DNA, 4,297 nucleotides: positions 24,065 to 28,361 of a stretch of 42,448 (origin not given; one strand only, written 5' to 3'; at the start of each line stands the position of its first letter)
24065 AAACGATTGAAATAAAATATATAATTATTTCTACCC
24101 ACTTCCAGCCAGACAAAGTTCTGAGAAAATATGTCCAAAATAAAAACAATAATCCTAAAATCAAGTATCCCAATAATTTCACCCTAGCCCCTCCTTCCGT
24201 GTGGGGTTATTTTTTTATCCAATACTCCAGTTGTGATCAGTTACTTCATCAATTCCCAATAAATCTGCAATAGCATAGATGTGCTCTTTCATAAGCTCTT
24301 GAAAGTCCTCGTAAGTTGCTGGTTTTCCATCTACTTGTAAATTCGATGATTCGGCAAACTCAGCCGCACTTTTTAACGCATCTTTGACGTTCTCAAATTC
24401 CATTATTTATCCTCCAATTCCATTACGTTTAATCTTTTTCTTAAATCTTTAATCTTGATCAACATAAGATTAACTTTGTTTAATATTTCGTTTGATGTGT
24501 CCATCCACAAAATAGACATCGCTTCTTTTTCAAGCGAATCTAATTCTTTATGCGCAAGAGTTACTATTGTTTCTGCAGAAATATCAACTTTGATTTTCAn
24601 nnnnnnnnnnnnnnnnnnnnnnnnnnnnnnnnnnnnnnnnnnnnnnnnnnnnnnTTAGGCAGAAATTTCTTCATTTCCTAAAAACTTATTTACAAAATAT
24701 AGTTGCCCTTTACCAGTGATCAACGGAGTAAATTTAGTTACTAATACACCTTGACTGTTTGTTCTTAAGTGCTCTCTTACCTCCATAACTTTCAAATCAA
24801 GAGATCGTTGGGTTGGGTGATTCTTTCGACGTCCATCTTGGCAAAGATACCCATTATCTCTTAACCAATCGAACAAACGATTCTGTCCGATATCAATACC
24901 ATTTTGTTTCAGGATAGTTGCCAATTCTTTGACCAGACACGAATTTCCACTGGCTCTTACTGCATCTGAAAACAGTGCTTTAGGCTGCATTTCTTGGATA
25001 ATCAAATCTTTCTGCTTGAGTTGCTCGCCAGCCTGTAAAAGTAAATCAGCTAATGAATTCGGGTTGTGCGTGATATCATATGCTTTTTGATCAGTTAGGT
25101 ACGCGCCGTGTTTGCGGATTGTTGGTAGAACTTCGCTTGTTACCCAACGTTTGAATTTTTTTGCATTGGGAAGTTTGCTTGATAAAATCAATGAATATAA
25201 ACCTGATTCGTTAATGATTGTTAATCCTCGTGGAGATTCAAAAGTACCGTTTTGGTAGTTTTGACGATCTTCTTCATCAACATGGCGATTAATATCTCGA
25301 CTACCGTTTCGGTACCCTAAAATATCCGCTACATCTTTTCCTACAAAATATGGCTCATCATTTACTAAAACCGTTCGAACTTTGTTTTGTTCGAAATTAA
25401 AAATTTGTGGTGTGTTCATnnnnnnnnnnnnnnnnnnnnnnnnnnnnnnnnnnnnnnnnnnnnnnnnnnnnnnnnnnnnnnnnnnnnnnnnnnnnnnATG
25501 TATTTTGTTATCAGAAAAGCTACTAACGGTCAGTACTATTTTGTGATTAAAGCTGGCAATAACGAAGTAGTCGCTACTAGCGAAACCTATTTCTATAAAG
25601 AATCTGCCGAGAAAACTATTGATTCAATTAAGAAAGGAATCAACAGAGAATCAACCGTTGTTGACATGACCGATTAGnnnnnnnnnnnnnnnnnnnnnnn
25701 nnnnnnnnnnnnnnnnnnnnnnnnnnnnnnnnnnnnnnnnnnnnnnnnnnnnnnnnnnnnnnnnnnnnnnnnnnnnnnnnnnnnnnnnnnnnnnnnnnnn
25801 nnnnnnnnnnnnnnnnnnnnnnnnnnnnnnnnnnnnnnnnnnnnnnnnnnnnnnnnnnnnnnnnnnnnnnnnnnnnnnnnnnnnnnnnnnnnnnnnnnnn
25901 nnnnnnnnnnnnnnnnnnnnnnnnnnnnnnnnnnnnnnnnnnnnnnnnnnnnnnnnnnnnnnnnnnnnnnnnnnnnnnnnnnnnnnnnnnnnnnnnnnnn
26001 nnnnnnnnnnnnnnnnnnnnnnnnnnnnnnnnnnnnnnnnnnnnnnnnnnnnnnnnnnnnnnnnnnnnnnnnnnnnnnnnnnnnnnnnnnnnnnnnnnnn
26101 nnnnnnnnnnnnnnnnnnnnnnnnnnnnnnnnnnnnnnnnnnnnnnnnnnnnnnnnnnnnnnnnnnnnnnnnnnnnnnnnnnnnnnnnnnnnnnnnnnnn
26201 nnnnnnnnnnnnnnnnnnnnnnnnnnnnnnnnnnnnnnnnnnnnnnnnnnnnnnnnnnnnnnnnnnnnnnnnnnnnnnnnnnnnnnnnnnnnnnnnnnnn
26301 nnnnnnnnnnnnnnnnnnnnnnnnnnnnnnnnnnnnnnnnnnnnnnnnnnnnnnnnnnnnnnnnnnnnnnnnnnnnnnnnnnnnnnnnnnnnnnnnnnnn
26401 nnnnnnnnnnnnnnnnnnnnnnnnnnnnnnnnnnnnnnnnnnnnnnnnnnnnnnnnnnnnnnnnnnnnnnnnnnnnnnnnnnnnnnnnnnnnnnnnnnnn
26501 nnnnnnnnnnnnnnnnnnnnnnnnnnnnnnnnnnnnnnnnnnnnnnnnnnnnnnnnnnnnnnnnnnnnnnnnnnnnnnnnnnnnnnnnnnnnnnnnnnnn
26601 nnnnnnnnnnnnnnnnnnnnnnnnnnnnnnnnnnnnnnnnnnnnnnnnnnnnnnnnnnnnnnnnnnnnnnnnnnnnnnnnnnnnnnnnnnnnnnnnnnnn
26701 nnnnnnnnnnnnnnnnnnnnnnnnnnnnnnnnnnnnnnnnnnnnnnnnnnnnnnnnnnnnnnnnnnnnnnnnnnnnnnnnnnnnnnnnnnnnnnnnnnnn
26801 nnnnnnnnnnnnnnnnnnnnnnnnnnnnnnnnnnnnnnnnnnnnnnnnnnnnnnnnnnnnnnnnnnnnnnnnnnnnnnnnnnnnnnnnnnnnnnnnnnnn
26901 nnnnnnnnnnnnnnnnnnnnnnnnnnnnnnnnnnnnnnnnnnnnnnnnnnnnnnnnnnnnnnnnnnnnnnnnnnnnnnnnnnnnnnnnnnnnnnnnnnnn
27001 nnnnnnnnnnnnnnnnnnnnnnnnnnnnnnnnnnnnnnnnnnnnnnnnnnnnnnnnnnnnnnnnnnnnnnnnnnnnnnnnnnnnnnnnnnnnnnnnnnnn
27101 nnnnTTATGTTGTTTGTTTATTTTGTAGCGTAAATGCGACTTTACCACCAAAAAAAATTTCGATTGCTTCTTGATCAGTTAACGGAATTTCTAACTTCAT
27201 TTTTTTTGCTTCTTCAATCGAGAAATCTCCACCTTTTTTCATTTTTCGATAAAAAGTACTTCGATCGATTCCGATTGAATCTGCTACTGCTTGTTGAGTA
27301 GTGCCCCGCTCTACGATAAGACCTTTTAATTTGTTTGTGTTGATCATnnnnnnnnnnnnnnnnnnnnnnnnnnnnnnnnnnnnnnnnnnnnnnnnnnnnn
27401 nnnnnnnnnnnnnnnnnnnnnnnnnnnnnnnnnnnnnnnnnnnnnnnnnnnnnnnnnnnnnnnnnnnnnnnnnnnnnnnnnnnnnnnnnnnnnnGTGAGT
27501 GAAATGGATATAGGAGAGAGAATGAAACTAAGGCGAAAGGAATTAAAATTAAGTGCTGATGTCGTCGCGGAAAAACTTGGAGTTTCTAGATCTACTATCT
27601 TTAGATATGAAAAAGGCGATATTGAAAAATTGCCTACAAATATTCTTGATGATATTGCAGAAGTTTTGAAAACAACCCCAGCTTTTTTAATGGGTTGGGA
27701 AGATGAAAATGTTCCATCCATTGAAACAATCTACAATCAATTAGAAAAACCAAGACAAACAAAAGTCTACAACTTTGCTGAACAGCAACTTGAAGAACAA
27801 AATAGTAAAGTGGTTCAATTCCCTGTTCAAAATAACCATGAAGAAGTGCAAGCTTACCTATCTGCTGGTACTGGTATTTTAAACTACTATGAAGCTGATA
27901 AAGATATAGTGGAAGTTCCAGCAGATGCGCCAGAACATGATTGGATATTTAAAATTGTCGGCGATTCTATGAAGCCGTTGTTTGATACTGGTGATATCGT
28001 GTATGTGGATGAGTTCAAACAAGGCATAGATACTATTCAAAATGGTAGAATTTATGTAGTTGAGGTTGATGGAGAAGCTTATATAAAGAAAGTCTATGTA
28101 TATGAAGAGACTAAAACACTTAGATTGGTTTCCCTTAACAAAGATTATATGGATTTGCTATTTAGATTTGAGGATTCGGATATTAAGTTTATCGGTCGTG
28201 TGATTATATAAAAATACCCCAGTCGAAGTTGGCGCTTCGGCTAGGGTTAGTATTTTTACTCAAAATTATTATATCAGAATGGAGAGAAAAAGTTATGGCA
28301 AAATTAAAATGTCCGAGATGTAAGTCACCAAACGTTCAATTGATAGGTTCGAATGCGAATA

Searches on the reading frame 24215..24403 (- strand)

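Call 20: search_protein_families(library=pfam, proteins=[window:24215-24403:-], max_evalue=0.01)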
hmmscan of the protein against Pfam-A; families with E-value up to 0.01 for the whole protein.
window:24215-24403:- (62 aa): 1 family
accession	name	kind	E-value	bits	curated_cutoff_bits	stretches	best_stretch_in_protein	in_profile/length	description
PF14633.12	SH2_2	-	0.00095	19.1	27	1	8-49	83-121/211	SH2 domain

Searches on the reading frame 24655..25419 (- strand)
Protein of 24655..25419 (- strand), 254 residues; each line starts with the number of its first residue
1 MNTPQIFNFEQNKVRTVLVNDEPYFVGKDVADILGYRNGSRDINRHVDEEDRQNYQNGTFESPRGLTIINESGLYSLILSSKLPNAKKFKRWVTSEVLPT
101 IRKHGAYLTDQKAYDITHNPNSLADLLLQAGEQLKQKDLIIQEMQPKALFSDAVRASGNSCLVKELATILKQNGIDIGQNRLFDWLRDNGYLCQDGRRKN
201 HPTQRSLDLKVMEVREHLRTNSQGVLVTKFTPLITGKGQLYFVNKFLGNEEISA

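Call 20: search_protein_families(library=pfam, proteins=[window:24655-25419:-], max_evalue=0.01)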
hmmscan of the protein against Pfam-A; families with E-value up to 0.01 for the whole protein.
window:24655-25419:- (254 aa): 2 families
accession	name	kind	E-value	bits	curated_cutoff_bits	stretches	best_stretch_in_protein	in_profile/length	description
PF03374.19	ANT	-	1.5e-29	103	25.3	1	141-247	4-106/108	Phage antirepressor protein KilAC domain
PF02498.22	Bro-N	-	2.4e-28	99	25.6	1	13-99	1-96/96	BRO family, N-terminal domain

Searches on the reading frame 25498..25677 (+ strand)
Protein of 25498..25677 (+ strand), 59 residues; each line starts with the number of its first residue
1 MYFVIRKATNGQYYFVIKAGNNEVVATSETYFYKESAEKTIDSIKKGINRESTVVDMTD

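Call 20: search_protein_families(library=pfam, proteins=[window:25498-25677:+], max_evalue=0.01)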
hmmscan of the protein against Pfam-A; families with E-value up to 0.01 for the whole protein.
window:25498-25677:+ (59 aa): 1 family
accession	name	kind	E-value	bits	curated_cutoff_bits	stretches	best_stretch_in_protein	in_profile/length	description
PF07411.17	DUF1508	-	3.5e-14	52.8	22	1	8-46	1-39/48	Domain of unknown function (DUF1508)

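Call 39: search_protein_families(library=phrogs, max_evalue=0.001, proteins=[window:25498-25674:+])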
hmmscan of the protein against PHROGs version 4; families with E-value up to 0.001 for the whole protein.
seq(59 aa): 2 families
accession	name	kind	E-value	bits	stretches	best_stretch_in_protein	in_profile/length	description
phrog_1422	-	unknown function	2.4e-19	70.5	1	1-58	3-60/110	-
phrog_38355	-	unknown function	0.00046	21.8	1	5-47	36-78/102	-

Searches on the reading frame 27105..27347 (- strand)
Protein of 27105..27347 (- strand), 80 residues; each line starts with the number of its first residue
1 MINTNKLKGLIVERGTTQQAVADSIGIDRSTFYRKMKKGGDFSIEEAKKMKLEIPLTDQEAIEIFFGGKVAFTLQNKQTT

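Call 20: search_protein_families(library=pfam, proteins=[window:27105-27347:-], max_evalue=0.01)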
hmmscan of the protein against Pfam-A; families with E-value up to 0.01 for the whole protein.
window:27105-27347:- (80 aa): 4 families
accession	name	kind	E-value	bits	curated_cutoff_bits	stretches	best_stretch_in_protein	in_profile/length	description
PF02954.25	HTH_8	-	0.00014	22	22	1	18-38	21-41/42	Bacterial regulatory protein, Fis family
PF20432.4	Xre-like-HTH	-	0.0014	19.3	25.8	1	15-46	23-54/63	Antitoxin Xre-like helix-turn-helix domain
PF02796.21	HTH_7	-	0.004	17.7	23.8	1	12-38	18-44/45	Helix-turn-helix domain of resolvase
PF01381.28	HTH_3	-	0.0055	17.2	23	1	11-48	5-42/55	Helix-turn-helix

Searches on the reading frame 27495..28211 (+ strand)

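Call 20: search_protein_families(library=pfam, proteins=[window:27495-28211:+], max_evalue=0.01)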
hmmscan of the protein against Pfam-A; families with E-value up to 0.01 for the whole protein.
window:27495-28211:+ (238 aa): 9 families
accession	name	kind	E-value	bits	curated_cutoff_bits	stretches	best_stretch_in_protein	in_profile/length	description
PF00717.28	Peptidase_S24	-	2.3e-21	76.1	23.3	1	122-237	6-116/116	Peptidase S24-like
PF01381.28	HTH_3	-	1.2e-10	41.7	23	1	11-65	2-55/55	Helix-turn-helix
PF13560.12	HTH_31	-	4.1e-09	37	27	1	6-63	2-59/64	Helix-turn-helix domain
PF12844.13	HTH_19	-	5.9e-07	29.8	30.2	1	7-61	1-54/64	Helix-turn-helix domain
PF13443.12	HTH_26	-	2.4e-06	28.2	22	1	15-71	7-63/63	Cro/C1-type HTH DNA-binding domain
PF13309.12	HTH_22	-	5.8e-05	23.5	29.6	1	17-38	40-61/63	HTH domain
PF13413.12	HTH_25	-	0.0015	18.8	24.6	1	11-50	3-42/62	Helix-turn-helix domain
PF13384.12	HTH_23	-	0.0018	18.5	24.6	1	13-38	13-41/50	Homeodomain-like domain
PF08279.18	HTH_11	-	0.0041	17.4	25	0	12-38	9-35/55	HTH domain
